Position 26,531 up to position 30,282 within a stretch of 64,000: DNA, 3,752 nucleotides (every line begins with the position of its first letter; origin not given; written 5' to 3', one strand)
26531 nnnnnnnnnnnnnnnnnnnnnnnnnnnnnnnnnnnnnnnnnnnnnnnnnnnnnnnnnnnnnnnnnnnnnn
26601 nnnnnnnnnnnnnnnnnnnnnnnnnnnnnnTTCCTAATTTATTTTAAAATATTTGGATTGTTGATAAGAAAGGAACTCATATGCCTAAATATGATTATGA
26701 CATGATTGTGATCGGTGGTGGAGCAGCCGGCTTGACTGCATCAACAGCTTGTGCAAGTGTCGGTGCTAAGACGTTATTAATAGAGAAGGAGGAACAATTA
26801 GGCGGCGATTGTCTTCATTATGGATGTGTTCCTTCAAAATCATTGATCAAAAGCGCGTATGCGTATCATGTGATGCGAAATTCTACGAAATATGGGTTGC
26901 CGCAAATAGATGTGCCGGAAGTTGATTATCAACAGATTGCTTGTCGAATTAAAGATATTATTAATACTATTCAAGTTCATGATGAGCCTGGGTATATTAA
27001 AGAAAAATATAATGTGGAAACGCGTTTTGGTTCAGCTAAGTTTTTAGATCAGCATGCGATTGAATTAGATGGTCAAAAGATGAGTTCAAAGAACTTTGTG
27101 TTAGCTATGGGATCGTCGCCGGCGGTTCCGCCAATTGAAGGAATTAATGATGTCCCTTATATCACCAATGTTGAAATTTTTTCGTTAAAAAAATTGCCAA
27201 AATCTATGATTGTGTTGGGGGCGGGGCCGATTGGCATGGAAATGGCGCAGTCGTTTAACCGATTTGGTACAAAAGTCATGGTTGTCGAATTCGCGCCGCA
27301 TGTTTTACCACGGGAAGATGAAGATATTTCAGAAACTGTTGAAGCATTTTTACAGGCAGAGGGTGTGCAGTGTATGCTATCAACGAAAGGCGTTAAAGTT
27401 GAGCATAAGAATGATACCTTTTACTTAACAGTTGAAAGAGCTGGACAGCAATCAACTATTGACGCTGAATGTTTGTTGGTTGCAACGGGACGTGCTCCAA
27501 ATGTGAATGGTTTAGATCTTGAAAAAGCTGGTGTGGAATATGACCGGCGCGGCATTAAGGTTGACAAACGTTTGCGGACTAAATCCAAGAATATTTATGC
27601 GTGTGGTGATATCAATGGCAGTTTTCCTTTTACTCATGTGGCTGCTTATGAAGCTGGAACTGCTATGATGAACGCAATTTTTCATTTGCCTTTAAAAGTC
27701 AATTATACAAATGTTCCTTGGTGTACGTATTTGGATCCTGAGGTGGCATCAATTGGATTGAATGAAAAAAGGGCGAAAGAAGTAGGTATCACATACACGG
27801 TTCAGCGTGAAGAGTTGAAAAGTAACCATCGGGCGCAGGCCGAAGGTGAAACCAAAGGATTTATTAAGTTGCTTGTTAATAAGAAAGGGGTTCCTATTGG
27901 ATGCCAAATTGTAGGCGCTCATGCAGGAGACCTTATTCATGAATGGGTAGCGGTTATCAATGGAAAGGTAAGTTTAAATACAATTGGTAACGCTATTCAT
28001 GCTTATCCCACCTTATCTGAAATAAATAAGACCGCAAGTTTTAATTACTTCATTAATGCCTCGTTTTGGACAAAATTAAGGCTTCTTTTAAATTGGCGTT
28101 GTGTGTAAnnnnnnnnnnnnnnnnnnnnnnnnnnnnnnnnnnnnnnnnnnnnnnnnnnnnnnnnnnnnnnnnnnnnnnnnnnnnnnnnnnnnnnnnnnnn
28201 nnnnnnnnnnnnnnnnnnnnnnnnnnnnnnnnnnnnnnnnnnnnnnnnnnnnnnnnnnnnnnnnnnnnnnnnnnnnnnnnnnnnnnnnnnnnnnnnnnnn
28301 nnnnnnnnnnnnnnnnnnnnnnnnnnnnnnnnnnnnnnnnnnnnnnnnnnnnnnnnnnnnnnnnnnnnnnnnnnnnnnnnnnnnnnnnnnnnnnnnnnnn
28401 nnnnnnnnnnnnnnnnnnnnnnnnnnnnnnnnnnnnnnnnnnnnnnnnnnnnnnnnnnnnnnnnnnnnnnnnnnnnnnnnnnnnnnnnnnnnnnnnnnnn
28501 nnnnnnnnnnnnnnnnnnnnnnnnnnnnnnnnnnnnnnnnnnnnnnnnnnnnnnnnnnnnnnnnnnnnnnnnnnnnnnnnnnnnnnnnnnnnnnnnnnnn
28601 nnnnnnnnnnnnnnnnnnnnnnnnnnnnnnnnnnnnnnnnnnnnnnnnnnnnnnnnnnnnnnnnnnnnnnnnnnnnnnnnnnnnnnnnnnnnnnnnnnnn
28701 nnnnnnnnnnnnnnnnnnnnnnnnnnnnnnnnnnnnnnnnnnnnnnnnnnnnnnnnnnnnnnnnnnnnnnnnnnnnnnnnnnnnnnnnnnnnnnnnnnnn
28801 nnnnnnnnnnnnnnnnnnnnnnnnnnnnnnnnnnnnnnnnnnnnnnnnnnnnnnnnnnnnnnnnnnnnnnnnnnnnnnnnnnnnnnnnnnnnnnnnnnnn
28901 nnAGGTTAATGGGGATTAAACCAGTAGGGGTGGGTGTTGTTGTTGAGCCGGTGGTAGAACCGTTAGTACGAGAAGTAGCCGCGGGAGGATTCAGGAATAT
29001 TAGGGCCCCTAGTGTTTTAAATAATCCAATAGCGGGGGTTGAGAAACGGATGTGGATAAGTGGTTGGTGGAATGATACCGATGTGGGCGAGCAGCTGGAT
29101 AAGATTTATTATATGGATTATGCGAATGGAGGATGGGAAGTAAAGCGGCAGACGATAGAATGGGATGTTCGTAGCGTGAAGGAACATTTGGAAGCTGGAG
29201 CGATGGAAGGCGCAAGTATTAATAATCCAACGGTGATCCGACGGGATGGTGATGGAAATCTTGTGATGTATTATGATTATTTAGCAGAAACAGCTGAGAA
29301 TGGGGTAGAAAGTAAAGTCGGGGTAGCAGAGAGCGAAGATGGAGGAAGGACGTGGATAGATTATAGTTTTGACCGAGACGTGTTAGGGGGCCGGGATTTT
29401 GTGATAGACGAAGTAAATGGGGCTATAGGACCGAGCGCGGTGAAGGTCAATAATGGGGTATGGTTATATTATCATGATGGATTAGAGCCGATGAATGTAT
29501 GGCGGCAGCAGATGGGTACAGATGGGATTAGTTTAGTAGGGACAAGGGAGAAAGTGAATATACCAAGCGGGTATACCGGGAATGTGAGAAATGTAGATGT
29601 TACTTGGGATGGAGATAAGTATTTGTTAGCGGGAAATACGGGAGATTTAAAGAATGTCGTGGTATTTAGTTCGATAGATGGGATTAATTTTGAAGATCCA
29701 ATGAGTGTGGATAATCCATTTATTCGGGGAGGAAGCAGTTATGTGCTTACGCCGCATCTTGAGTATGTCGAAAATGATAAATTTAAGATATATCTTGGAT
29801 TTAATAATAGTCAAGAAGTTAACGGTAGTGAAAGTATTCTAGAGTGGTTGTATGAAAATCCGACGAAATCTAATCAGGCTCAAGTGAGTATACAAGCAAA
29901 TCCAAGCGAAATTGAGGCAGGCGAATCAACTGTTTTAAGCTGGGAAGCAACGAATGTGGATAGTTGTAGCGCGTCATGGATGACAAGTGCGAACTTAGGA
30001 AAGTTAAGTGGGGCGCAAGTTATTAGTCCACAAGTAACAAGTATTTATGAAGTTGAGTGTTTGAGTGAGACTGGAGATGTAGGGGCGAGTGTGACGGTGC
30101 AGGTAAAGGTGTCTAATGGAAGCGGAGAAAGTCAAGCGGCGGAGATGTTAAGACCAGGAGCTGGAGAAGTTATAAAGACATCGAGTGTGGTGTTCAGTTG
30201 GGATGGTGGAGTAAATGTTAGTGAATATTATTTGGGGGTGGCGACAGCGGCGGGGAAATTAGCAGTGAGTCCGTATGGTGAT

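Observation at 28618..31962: Seven copies of an unrecognised ~90-aa aromatic module in giant protein 2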

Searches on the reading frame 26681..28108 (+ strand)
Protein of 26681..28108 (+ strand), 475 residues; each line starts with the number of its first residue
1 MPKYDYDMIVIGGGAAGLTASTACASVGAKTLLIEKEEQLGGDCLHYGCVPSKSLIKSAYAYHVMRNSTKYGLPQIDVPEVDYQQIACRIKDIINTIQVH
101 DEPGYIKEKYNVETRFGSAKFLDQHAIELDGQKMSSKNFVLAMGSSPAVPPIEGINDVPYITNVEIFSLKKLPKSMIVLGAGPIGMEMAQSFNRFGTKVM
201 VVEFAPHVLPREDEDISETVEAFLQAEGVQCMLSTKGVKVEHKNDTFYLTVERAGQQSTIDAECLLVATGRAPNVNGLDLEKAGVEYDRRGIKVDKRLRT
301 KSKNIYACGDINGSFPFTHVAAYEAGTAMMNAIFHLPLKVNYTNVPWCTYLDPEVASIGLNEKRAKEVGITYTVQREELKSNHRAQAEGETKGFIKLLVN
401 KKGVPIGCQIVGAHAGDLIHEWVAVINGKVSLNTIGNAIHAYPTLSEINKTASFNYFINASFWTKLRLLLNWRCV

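Call 12: search_protein_families(library=pfam, proteins=[window:26681-28108:+], max_evalue=0.001)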
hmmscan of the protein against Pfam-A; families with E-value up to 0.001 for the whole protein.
window:26681-28108:+ (475 aa): 15 families
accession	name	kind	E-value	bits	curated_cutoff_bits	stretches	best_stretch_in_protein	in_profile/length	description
PF07992.20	Pyr_redox_2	-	4.9e-63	213.7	26.1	1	6-325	1-291/291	Pyridine nucleotide-disulphide oxidoreductase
PF02852.28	Pyr_redox_dim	-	8.5e-27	94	25.3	1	345-452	1-109/110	Pyridine nucleotide-disulphide oxidoreductase, dimerisation domain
PF00070.33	Pyr_redox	-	7.6e-21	74.9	22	1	176-246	2-72/82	Pyridine nucleotide-disulphide oxidoreductase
PF12831.13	FAD_oxidored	-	3e-12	47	27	1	7-43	1-37/416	FAD dependent oxidoreductase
PF13738.12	Pyr_redox_3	-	6.4e-12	45.8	30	1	124-309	113-305/305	Pyridine nucleotide-disulphide oxidoreductase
PF03486.20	HI0933_like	-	1.1e-11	45.1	50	1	7-42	2-37/244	HI0933-like protein Rossmann domain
PF01134.28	GIDA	-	1.7e-11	44.3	22.1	1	7-60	1-48/391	Glucose inhibited division protein A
PF00890.30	FAD_binding_2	-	3.9e-10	39.9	20.4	1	7-46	1-39/414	FAD binding domain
PF13450.12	NAD_binding_8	-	4.6e-10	40.1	21.9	1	10-47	1-38/68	NAD(P)-binding Rossmann-like domain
PF01494.25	FAD_binding_3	-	1.3e-06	28.3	22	0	6-38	2-34/349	FAD binding domain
PF01946.23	Thi4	-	4.1e-06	26.7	26.2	0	6-51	18-64/235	Thi4 family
PF01262.27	AlaDh_PNT_C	-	2.4e-05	24.3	23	0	8-38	31-61/214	Alanine dehydrogenase/PNT, C-terminal domain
PF02737.24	3HCDH_N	-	2.9e-05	24.5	22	0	177-228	3-54/180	3-hydroxyacyl-CoA dehydrogenase, NAD binding domain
PF05834.18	Lycopene_cycl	-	0.00014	21.5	23.4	0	176-209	2-37/380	Lycopene cyclase protein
PF01266.30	DAO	-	0.00028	21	27.9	0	7-42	1-37/353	FAD dependent oxidoreductase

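Call 53: list_cluster_members(proteins=[window:26681-28108:+, window:45790-47424:+, window:39152-40741:+, window:24327-24854:+, window:21011-22585:+, window:1316-3013:+, window:3025-4254:+, window:52410-54626:+, window:57213-58511:+, window:41134-41991:+])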
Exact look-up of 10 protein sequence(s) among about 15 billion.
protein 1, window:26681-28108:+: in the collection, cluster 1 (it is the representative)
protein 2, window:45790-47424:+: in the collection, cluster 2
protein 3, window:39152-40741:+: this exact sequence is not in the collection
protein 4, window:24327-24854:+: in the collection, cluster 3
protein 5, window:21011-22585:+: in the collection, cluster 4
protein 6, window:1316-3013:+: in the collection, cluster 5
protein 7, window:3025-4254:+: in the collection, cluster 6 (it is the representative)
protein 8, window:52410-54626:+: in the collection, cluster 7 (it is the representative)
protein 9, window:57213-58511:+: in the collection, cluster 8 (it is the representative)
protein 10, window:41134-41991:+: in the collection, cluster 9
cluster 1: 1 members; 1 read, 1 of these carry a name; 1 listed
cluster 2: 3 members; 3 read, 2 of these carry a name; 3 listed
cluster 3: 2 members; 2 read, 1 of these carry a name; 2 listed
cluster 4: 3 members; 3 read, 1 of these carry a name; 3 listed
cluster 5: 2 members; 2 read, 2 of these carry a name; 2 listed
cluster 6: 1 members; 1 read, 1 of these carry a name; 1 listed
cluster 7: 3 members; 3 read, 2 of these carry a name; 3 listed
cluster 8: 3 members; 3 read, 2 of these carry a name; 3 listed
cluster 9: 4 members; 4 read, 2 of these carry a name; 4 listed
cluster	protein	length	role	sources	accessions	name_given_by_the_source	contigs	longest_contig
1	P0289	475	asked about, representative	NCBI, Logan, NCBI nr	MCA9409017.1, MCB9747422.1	MAG: FAD-dependent oxidoreductase [Candidatus Omnitrophica bacterium] | FAD-dependent oxidoreductase [Candidatus Omnitrophota bacterium]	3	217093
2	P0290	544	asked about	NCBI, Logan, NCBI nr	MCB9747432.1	MAG: ATP-binding cassette domain-containing protein [Candidatus Omnitrophica bacterium] | ATP-binding cassette domain-containing protein [Candidatus Omnitrophota bacterium]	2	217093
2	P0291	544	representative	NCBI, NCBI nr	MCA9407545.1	MAG: ATP-binding cassette domain-containing protein [Candidatus Omnitrophica bacterium] | ATP-binding cassette domain-containing protein [Candidatus Omnitrophota bacterium]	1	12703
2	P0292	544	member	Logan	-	-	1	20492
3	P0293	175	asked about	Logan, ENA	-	-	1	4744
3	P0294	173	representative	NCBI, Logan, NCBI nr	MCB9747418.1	MAG: RNA methyltransferase [Candidatus Omnitrophica bacterium] | RNA methyltransferase [Candidatus Omnitrophota bacterium]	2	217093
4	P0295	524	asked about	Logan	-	-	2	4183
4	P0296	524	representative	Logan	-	-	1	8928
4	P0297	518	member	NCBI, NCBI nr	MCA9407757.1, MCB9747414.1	MAG: hypothetical protein H6755_03305 [Candidatus Omnitrophica bacterium] | hypothetical protein [Candidatus Omnitrophota bacterium]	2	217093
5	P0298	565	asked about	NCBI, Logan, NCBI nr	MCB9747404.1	MAG: type II/IV secretion system protein [Candidatus Omnitrophica bacterium] | type II/IV secretion system protein [Candidatus Omnitrophota bacterium]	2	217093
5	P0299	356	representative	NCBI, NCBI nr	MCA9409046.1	MAG: Flp pilus assembly complex ATPase component TadA, partial [Candidatus Omnitrophica ... | Flp pilus assembly complex ATPase component TadA [Candidatus Omnitrophota bacterium]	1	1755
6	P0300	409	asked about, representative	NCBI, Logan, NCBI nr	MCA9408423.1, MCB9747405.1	MAG: type II secretion system F family protein [Candidatus Omnitrophica bacterium] | type II secretion system F family protein [Candidatus Omnitrophota bacterium]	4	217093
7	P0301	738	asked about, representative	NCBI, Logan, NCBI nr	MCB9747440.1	MAG: hypothetical protein H6755_03435 [Candidatus Omnitrophica bacterium] | hypothetical protein [Candidatus Omnitrophota bacterium]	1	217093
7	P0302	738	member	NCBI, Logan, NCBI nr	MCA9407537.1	MAG: hypothetical protein KC733_02520 [Candidatus Omnitrophica bacterium] | hypothetical protein [Candidatus Omnitrophota bacterium]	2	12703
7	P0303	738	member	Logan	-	-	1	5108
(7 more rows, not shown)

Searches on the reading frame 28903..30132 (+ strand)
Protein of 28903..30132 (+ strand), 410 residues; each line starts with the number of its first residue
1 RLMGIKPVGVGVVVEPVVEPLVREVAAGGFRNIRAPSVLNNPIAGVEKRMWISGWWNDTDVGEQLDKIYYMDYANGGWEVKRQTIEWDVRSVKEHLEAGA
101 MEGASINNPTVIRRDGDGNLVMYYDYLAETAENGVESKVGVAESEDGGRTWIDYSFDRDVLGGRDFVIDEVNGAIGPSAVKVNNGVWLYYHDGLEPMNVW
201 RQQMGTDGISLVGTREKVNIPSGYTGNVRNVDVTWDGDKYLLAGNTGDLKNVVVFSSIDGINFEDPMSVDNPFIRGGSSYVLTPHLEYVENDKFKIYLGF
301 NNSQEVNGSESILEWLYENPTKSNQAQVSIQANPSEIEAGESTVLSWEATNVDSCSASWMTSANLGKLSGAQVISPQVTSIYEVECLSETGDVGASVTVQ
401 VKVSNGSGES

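Call 57: search_solved_structures(query=window:28903-30132:+, max_evalue=10, show_alignments=1)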
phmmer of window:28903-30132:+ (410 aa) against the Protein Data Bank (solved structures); distinct sequences matched with E-value up to 10: 0.

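Call 58: search_protein_families(library=pfam, proteins=[window:28903-30132:+], max_evalue=10)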
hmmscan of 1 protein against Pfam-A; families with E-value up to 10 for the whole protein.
window:28903-30132:+ (410 aa): 1 family
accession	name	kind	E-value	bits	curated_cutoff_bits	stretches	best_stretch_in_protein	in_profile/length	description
PF13088.12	BNR_2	-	0.013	15.3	31.4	1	101-152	46-95/277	BNR repeat-like domain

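Call 59: find_homologous_proteins(query=window:28903-30132:+, max_evalue=0.001)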
Query window:28903-30132:+ (410 aa): 1 proteins with E <= 0.001 among 4872 candidates.
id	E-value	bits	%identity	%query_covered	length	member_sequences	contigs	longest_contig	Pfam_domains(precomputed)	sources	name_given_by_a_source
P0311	8.4e-14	70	30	71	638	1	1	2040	-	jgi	jgi:hypothetical protein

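Call 66: predict_structure(alignment_id=A5)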
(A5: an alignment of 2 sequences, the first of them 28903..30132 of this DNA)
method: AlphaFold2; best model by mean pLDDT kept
length: 410 residues; sequences in the alignment: 2
mean_pLDDT: 60.0   pTM: 0.64
mean pLDDT of the five models: 60.0, 58.4, 37.9, 35.5, 34.2
residues with pLDDT >= 90: 2; 70-90: 157; 50-70: 97; < 50: 154
segments of 3 or more residues with pLDDT < 50: 1-20, 61-65, 89-96, 101-103, 167-174, 268-273, 275-279, 303-307, 320-410
pLDDT, mean of each block of 10 residues (from residue 1): 29 31 60 75 81 64 56 78 54 49 62 79 74 65 82 71 51 67 86 65 84 81 69 86 74 84 67 46 74 76 52 70 35 38 38 34 31 29 37 36 37
secondary structure, 60 per line:
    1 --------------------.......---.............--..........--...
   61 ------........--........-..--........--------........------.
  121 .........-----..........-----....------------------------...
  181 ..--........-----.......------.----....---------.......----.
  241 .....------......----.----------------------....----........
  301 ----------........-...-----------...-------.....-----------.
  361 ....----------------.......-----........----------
elements in order: E21-27 E31-43 E46-55 E67-74 E77-84 H90-97 E106-113 E120-129 E135-144 E150-153 E178-182 E185-192 E198-204 E216-219 E229-235 E240-245 E252-257 E285-288 E293-300 E311-318 E344-348 E360-364 E381-387 E393-400
